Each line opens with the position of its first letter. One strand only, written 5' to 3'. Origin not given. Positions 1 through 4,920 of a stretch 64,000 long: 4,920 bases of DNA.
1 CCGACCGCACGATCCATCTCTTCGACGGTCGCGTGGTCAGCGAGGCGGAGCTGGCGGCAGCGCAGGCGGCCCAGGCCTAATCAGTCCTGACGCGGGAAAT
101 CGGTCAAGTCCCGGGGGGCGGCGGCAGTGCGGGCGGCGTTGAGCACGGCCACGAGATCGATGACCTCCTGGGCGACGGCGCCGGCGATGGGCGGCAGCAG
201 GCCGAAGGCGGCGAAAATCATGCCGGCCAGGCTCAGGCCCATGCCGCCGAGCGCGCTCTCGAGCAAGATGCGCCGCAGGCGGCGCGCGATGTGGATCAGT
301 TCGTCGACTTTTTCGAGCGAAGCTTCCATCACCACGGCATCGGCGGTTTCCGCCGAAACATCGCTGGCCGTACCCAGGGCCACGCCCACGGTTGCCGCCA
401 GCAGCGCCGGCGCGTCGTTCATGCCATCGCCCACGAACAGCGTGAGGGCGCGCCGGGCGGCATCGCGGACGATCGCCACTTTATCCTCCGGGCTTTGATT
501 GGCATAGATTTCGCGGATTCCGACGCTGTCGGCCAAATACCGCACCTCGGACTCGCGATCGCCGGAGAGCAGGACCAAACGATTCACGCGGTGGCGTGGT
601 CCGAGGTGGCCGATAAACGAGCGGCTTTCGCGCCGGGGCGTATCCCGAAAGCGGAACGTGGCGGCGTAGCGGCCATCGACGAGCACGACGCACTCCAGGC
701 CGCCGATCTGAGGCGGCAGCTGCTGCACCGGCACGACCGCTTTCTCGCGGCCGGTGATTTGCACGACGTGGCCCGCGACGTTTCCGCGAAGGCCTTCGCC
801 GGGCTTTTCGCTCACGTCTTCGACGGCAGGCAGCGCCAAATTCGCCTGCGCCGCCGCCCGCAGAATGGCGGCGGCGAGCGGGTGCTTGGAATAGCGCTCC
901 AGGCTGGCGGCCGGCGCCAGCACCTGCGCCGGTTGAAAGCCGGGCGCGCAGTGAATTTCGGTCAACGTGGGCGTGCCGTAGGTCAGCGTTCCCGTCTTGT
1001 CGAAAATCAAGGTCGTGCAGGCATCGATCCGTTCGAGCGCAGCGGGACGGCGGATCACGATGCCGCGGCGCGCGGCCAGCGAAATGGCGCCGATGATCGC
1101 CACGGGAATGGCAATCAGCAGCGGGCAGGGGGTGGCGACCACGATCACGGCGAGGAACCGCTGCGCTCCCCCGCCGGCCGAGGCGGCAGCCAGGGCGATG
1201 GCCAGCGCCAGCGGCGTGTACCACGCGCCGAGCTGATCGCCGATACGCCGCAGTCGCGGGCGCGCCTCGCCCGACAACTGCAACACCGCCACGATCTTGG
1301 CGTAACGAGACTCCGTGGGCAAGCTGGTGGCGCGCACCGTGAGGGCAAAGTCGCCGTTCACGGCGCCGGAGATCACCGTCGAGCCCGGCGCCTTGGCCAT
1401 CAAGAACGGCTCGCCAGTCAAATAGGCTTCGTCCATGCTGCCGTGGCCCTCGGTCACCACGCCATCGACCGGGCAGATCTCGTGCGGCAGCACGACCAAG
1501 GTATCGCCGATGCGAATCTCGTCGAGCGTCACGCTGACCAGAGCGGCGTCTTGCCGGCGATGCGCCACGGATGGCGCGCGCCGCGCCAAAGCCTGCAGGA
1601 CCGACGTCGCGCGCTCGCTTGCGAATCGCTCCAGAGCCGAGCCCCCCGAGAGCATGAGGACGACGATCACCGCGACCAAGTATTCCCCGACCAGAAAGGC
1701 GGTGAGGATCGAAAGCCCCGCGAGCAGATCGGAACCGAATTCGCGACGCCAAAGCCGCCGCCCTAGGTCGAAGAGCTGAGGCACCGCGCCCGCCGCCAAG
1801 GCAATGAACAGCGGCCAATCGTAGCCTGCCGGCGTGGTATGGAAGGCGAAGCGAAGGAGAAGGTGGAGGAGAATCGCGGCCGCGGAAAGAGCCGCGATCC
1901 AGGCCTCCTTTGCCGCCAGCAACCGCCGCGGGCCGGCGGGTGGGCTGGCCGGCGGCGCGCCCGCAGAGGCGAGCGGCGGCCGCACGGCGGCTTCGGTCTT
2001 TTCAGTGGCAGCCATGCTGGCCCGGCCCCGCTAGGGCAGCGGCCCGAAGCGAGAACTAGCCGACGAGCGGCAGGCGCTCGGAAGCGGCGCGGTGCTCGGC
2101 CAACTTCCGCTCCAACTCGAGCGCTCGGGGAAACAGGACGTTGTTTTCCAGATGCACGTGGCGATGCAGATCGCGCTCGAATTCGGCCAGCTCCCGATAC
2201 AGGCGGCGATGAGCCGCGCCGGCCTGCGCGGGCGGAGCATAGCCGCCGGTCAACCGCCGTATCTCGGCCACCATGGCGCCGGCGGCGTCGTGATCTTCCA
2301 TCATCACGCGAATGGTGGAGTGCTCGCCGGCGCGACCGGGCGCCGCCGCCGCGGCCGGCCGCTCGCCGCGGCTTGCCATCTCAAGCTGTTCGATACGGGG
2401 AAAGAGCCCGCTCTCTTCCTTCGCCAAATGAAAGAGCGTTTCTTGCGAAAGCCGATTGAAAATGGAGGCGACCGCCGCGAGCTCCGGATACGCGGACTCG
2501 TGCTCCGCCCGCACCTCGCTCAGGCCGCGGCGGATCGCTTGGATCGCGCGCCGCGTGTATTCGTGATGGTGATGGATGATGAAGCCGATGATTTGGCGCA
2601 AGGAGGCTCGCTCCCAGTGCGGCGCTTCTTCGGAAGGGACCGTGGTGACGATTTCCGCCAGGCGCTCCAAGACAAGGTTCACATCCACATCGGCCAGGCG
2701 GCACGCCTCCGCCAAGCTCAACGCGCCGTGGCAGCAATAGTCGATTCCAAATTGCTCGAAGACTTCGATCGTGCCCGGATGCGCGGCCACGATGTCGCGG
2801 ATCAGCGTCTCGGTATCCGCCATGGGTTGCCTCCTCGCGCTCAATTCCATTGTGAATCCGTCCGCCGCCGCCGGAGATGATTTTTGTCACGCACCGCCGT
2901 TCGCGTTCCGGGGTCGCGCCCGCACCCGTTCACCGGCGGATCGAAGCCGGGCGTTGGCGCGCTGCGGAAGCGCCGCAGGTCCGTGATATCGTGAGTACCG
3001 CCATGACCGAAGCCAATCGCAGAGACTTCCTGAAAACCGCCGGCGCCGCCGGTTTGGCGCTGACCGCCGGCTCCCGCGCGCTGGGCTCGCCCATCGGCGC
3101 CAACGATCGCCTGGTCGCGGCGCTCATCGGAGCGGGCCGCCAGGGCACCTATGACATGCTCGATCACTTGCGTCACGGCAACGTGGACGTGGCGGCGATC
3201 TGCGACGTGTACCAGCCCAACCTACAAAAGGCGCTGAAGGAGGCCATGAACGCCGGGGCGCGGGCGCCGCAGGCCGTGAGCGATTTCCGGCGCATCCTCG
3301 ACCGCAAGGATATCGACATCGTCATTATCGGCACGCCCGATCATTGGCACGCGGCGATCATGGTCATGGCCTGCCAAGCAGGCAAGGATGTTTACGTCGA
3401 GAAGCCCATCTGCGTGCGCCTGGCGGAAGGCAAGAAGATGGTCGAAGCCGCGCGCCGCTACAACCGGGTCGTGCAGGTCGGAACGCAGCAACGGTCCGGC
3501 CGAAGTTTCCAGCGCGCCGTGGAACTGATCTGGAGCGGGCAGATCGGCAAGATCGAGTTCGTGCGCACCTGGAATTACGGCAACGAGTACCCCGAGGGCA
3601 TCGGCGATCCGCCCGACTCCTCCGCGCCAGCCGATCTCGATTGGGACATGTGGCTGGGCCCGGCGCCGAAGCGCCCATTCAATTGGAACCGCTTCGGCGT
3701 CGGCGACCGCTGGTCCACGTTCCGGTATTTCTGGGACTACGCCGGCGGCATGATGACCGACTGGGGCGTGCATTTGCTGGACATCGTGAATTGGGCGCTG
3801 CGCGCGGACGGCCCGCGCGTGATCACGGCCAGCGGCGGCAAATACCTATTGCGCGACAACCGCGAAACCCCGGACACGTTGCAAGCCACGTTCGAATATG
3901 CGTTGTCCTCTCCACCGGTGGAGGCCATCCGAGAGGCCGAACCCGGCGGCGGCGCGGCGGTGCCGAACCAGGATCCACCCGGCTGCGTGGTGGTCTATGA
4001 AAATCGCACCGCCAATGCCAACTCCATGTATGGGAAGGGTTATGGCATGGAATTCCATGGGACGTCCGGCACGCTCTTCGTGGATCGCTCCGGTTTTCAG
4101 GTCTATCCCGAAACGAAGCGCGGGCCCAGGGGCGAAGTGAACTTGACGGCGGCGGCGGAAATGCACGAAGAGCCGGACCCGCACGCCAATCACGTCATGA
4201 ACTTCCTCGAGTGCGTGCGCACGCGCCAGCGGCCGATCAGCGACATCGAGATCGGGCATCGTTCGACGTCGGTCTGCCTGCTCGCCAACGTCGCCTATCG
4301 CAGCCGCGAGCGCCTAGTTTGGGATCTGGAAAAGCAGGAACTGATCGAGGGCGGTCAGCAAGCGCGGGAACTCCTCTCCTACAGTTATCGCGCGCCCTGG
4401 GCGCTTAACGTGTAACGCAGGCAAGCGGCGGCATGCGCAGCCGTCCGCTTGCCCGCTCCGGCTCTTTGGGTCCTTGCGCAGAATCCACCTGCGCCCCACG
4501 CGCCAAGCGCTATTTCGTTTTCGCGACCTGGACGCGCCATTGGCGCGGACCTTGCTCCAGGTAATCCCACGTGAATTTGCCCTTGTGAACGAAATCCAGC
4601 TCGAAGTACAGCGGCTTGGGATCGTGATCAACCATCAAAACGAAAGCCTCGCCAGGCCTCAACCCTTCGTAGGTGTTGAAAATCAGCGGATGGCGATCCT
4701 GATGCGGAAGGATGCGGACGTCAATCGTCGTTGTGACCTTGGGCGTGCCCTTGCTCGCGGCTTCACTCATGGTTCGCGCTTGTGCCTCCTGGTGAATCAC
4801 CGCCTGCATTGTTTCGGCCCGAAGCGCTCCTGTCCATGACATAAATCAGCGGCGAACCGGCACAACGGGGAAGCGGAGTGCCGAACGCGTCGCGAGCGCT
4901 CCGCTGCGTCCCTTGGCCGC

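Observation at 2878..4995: One dyad box, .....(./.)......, precedes three stress genes at identical spacing: candidate CRP/FNR-type (Dnr/NnrR-like) NO regulon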

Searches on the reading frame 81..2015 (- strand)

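Call 6: search_protein_families(library=pfam, proteins=[window:81-2015:-])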
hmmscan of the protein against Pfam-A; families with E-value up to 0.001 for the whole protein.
window:81-2015:- (644 aa): 2 families
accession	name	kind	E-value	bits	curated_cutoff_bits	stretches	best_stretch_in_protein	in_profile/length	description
PF00122.25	E1-E2_ATPase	-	1e-34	120.1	28.1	1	147-317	3-181/181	E1-E2 ATPase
PF00702.32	Hydrolase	-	9.5e-21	75.5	26.4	1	335-541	3-190/191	haloacid dehalogenase-like hydrolase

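Call 24: search_protein_families(library=ncbifam, proteins=[window:81-2015:-], max_evalue=0.001)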
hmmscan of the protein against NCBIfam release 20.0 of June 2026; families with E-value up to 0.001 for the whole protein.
window:81-2015:- (644 aa): 19 families
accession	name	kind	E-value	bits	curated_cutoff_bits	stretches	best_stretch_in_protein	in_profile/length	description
TIGR01525.1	ATPase-IB_hvy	subfamily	3.5e-148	494.9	346.25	1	96-629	2-559/560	heavy metal translocating P-type ATPase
TIGR01512.1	ATPase-IB2_Cd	subfamily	1.1e-135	453.1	313.5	1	96-631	2-493/494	cadmium family heavy metal-translocating P-type ATPase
TIGR01511.1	ATPase-IB1_Cu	subfamily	1.6e-97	327.6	397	1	115-629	46-540/542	copper-translocating P-type ATPase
NF008262.1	PRK11033.1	equivalog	3.1e-82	277.2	1005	1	93-588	176-685/731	zinc/cadmium/mercury/lead-transporting ATPase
NF007952.0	PRK10671.1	equivalog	1.7e-70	238.2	1316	1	115-623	293-816/838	copper-exporting P-type ATPase CopA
NF033775.1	P_type_ZntA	exception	1.7e-69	234.9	1240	1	93-585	181-683/732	Zn(II)/Cd(II)/Pb(II) translocating P-type ATPase ZntA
TIGR01494.1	ATPase_P-type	subfamily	7.5e-49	166.4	62.3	1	116-597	3-455/478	HAD-IC family P-type ATPase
TIGR01647.1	ATPase-IIIA_H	equivalog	5e-29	101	615.5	2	107-399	50-354/755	plasma-membrane proton-efflux P-type ATPase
TIGR01497.1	kdpB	equivalog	1.3e-27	96.3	527.9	1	148-629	104-610/675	potassium-transporting ATPase subunit KdpB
TIGR01517.1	ATPase-IIB_Ca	equivalog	1.3e-21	76.5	507.05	2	503-576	607-681/882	calcium-translocating P-type ATPase, PMCA-type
TIGR01657.1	P-ATPase-V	hypoth_equivalog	2.1e-19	68.6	618.25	3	501-550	780-830/1055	ATP13A2 family polyamine export P-type ATPase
NF010609.0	PRK14010.1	equivalog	9.3e-18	63.8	1323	2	481-610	461-587/673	K(+)-transporting ATPase subunit B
TIGR01524.1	ATPase-IIIB_Mg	equivalog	1.5e-17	62.8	610.75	1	494-576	573-656/867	magnesium-translocating P-type ATPase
NF011702.0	PRK15122.1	subfamily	8.7e-17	60.3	975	1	493-572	611-691/907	magnesium-translocating P-type ATPase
TIGR01522.1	ATPase-IIA2_Ca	equivalog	2.1e-14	52.3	798.3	2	492-567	556-633/854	calcium-transporting P-type ATPase, PMR1-type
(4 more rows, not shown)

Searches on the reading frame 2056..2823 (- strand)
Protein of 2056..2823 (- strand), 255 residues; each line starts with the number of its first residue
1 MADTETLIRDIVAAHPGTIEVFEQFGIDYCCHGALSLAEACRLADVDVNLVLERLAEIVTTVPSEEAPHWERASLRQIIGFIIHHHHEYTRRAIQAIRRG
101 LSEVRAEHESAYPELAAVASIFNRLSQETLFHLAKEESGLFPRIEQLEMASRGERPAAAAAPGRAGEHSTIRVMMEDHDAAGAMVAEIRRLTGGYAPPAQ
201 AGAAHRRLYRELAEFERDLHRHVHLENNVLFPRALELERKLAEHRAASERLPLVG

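Call 6: search_protein_families(library=pfam, proteins=[window:2056-2823:-])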
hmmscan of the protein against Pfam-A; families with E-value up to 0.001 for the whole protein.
window:2056-2823:- (255 aa): 3 families
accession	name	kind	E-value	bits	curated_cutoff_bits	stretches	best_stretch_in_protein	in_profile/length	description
PF01814.28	Hemerythrin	-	3.4e-19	70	25.3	1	82-234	5-127/127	Hemerythrin HHE cation binding domain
PF04405.19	ScdA_N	-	5.9e-18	64.7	32.5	1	8-57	5-54/56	Domain of Unknown function (DUF542)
PF08984.16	DUF1858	-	0.00071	20.1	32.2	0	5-49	4-56/59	Domain of unknown function (DUF1858)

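Call 24: search_protein_families(library=ncbifam, proteins=[window:2056-2823:-], max_evalue=0.001)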
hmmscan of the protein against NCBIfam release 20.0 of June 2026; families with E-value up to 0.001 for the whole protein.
window:2056-2823:- (255 aa): 5 families
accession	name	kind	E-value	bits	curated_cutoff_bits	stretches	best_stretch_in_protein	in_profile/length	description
TIGR03652.1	FeS_repair_RIC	equivalog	1.6e-59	201.3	204.7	1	8-234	1-216/216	iron-sulfur cluster repair di-iron protein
NF008221.0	PRK10992.1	equivalog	2.4e-37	128.6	254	1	8-236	8-218/220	iron-sulfur cluster repair protein YtfE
NF009777.0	PRK13276.1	equivalog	5.6e-30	104.8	259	1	1-233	1-222/224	iron-sulfur cluster repair di-iron protein ScdA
NF041614.1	FeSrepair_DnrN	equivalog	1.2e-20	74.4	300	1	69-236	6-156/157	iron-sulfur cluster repair protein DnrN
TIGR03980.1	prismane_assoc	subfamily_domain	0.00011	22.2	44.95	1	4-55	3-57/58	hybrid cluster protein-associated redox disulfide domain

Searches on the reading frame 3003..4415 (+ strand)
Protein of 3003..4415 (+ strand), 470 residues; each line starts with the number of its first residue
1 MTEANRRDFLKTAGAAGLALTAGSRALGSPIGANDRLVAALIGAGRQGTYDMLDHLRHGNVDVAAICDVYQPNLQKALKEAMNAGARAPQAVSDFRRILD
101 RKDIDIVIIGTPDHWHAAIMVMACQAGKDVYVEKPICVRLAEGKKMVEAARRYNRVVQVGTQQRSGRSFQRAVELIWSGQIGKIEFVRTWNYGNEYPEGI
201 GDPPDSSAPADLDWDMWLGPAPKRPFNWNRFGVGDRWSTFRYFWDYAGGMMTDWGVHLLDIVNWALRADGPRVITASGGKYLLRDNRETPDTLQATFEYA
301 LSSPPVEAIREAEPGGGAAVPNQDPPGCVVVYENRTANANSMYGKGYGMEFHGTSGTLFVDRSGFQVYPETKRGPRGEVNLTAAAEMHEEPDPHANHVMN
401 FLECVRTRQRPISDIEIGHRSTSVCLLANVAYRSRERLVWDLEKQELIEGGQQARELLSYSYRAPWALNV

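Call 6: search_protein_families(library=pfam, proteins=[window:3003-4415:+])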
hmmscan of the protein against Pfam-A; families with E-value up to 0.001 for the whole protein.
window:3003-4415:+ (470 aa): 4 families
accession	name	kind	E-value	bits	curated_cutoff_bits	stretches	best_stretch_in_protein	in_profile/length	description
PF19051.5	GFO_IDH_MocA_C2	-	2.6e-24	86.6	23.3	2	205-270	45-105/254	Oxidoreductase family, C-terminal alpha/beta domain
PF01408.29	GFO_IDH_MocA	-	5.8e-21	75.9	24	1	40-160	4-119/120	Oxidoreductase family, NAD-binding Rossmann fold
PF22725.1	GFO_IDH_MocA_C3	-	4.3e-09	36.9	27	1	236-300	31-93/124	GFO/IDH/MocA C-terminal domain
PF10518.14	TAT_signal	-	3.1e-05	24.1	22.7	1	5-23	3-21/21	TAT (twin-arginine translocation) pathway signal sequence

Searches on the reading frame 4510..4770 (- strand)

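Call 6: search_protein_families(library=pfam, proteins=[window:4510-4770:-])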
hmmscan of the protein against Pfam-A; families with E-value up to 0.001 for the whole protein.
window:4510-4770:- (86 aa): 1 family
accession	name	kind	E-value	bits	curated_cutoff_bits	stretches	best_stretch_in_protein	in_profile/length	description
PF10006.14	DUF2249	-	6.1e-27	93.7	29.5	1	15-84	1-70/70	Uncharacterized conserved protein (DUF2249)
